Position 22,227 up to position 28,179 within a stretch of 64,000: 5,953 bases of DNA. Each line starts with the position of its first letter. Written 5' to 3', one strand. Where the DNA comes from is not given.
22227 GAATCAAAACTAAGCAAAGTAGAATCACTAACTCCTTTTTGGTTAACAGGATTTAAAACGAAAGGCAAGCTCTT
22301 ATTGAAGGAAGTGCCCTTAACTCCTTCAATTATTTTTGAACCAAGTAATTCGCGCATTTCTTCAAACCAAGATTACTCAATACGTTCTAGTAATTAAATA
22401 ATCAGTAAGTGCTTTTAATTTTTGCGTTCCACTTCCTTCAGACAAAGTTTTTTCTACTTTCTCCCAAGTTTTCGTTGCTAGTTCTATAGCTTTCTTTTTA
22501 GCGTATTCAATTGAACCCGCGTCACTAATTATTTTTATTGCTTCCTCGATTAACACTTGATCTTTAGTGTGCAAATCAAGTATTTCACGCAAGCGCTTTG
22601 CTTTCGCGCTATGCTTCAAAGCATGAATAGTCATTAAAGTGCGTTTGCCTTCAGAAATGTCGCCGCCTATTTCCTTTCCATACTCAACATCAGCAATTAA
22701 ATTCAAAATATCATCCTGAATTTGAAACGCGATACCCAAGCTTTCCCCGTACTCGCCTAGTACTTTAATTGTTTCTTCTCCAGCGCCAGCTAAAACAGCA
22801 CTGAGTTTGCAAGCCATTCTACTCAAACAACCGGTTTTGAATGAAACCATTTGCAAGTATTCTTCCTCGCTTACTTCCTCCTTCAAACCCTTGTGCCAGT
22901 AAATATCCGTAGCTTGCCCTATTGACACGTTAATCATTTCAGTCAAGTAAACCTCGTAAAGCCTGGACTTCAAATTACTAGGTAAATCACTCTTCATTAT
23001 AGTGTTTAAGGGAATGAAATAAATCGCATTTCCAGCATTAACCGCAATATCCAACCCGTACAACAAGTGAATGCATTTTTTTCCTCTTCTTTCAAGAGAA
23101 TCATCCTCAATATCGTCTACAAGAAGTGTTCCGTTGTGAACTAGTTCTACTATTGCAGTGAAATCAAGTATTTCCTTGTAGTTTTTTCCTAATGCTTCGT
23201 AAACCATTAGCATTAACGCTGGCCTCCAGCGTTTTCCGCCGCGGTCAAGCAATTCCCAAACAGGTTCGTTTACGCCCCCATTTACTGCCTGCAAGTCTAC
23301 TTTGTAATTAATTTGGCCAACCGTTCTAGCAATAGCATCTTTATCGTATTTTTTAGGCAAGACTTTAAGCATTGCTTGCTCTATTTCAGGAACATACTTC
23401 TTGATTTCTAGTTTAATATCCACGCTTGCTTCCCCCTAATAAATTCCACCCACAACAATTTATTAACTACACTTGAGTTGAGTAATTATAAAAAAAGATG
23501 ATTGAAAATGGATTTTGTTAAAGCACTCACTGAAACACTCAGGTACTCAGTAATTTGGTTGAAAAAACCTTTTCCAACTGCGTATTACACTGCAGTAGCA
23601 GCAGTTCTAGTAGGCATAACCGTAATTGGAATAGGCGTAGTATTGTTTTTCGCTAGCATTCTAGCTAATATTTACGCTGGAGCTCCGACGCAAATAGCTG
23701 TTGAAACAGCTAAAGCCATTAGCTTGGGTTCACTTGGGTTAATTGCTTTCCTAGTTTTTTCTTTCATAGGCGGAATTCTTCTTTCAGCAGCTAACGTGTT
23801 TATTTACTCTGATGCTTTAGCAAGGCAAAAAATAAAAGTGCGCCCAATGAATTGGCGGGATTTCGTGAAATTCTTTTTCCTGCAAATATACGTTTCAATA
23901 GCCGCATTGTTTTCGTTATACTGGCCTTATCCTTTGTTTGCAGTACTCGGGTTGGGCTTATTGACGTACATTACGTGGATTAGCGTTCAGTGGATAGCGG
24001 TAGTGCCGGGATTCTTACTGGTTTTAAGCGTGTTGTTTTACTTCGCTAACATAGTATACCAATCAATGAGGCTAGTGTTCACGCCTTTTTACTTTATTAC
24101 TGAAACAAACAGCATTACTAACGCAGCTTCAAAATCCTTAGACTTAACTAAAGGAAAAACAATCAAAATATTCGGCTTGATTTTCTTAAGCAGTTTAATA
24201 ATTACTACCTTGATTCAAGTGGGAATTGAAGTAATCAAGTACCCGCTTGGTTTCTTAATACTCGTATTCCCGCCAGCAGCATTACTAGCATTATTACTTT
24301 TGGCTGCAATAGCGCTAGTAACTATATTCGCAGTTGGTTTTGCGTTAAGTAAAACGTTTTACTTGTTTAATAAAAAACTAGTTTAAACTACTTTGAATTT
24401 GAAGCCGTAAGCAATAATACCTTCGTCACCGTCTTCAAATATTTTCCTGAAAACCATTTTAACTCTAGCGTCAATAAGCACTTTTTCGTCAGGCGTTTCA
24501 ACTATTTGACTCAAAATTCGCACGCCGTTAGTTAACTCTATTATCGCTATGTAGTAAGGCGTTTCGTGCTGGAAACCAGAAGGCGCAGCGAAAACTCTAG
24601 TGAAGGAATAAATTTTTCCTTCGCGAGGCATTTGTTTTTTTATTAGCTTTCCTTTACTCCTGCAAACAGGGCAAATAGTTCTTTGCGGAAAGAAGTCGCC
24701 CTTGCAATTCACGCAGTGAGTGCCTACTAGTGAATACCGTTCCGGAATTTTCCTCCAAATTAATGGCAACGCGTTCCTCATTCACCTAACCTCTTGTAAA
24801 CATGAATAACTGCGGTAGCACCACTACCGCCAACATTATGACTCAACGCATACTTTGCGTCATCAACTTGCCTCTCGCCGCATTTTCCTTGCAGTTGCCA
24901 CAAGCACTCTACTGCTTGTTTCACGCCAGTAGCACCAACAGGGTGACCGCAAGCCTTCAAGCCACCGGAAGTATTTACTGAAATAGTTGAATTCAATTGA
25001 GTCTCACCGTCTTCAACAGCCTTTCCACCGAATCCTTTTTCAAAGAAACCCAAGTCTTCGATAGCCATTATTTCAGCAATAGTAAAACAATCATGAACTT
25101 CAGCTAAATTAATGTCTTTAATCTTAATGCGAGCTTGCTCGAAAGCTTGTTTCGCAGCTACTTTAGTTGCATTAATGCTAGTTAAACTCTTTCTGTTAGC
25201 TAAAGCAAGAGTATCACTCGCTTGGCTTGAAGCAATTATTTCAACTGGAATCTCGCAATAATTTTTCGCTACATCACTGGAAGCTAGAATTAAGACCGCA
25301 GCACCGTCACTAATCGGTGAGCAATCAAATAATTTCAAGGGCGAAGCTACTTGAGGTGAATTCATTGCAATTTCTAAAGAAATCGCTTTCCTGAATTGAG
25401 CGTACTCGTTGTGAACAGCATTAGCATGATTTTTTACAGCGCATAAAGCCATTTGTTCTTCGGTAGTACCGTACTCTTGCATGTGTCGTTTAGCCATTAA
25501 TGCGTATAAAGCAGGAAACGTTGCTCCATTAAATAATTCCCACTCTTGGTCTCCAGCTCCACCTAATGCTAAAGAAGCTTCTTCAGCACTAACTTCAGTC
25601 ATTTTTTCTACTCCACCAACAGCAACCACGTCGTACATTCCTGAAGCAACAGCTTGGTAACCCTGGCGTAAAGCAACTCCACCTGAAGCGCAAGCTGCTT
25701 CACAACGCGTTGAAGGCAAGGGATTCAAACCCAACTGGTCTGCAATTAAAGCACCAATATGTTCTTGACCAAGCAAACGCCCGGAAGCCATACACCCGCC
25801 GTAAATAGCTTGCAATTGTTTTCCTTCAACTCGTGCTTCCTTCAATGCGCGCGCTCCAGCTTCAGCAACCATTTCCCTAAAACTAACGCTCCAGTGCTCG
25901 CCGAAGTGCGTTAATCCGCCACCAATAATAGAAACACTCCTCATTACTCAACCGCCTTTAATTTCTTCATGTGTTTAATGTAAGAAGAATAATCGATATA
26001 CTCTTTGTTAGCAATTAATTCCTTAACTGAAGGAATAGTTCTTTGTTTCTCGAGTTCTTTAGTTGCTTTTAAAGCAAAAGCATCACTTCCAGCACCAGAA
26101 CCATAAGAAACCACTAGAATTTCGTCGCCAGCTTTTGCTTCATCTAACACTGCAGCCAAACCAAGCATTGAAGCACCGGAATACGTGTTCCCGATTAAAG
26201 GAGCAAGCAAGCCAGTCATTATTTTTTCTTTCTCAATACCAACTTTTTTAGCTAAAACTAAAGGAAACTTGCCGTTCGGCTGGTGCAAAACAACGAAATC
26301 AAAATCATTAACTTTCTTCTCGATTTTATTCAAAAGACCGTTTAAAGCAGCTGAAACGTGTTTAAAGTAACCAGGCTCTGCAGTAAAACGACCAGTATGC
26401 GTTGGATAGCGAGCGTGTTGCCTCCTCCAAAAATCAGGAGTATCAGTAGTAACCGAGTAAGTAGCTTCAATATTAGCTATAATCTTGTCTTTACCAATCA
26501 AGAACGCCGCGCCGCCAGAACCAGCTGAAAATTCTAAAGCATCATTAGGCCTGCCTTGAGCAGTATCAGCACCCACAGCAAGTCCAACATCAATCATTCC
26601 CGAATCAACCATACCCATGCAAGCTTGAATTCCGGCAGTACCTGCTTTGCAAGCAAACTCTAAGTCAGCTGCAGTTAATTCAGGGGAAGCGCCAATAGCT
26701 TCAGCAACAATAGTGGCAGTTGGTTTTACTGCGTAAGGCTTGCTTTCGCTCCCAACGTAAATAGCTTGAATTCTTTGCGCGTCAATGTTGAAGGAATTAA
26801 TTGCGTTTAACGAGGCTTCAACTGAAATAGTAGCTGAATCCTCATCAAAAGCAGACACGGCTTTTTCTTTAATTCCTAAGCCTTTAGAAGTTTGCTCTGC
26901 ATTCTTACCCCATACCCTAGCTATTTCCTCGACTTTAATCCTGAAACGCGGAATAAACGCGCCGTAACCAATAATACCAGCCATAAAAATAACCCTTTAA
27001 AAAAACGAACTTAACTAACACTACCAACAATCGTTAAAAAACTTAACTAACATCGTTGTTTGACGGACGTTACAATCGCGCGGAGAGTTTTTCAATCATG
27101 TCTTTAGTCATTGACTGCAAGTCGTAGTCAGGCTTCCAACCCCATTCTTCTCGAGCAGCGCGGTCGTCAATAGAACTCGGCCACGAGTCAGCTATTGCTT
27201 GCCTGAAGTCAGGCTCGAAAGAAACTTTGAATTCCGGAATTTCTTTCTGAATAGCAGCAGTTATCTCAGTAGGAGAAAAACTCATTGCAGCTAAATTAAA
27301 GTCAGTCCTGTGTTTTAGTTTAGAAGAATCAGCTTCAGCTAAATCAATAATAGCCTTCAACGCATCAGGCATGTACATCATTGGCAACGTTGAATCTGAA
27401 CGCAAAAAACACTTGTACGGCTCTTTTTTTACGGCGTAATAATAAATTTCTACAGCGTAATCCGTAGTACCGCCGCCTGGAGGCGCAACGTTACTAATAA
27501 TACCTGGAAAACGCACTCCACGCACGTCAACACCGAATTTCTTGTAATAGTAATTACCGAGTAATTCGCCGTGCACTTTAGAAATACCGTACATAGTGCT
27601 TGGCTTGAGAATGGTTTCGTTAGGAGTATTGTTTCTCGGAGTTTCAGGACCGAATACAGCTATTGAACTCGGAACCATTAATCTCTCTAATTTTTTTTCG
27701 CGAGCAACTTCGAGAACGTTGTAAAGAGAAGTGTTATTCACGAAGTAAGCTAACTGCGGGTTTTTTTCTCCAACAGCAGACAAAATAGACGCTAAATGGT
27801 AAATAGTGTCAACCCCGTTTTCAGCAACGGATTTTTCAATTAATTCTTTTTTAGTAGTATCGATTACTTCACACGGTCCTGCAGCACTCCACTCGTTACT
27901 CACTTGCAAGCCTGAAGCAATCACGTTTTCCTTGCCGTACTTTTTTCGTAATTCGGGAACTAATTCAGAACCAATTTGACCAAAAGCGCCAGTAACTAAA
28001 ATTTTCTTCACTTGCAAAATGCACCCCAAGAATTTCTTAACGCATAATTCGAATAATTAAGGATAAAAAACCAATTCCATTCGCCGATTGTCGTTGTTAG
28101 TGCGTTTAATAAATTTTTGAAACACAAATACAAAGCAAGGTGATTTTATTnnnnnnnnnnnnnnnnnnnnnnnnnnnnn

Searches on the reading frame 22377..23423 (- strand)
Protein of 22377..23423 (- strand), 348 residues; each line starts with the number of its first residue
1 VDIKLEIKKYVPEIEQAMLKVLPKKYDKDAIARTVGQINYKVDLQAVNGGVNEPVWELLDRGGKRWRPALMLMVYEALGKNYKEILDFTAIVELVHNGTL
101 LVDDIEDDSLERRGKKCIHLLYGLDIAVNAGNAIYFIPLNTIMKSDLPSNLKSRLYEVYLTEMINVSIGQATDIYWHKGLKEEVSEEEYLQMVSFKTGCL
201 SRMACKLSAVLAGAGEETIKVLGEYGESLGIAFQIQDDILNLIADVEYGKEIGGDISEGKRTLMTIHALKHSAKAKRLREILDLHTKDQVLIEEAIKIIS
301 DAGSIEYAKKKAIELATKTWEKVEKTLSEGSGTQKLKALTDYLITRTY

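Call 74: search_protein_families(library=pfam, proteins=[window:22377-23423:-], max_evalue=0.001)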
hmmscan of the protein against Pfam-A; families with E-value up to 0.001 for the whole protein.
window:22377-23423:- (348 aa): 1 family
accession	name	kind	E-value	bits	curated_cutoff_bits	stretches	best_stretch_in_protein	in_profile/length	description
PF00348.22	polyprenyl_synt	-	2.2e-67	227.4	27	1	51-298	4-250/251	Polyprenyl synthetase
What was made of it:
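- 22377..23423 (-): Polyprenyl (GGPP-type) synthase. Pfam polyprenyl_synt 227 bits (call 74)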

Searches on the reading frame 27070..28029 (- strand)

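Call 74: search_protein_families(library=pfam, proteins=[window:27070-28029:-], max_evalue=0.001)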
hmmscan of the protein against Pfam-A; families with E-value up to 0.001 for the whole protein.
window:27070-28029:- (319 aa): 6 families
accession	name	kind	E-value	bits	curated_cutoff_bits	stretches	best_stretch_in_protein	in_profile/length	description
PF01370.27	Epimerase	-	3e-26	92.8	20.9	1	10-246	1-239/240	NAD dependent epimerase/dehydratase family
PF16363.11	GDP_Man_Dehyd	-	1.4e-18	67.9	27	1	11-311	1-332/332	GDP-mannose 4,6 dehydratase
PF04321.23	RmlD_sub_bind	-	6.2e-12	45.6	27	1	9-156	2-134/287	RmlD substrate binding domain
PF01073.25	3Beta_HSD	-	4.5e-08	32.9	22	1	11-134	1-128/280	3-beta hydroxysteroid dehydrogenase/isomerase family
PF02719.21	Polysacc_synt_2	-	5.3e-05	23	20.2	1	10-120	1-126/293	Polysaccharide biosynthesis protein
PF07993.18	NAD_binding_4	-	0.00035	20.2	20.1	0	71-212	87-242/258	Male sterility protein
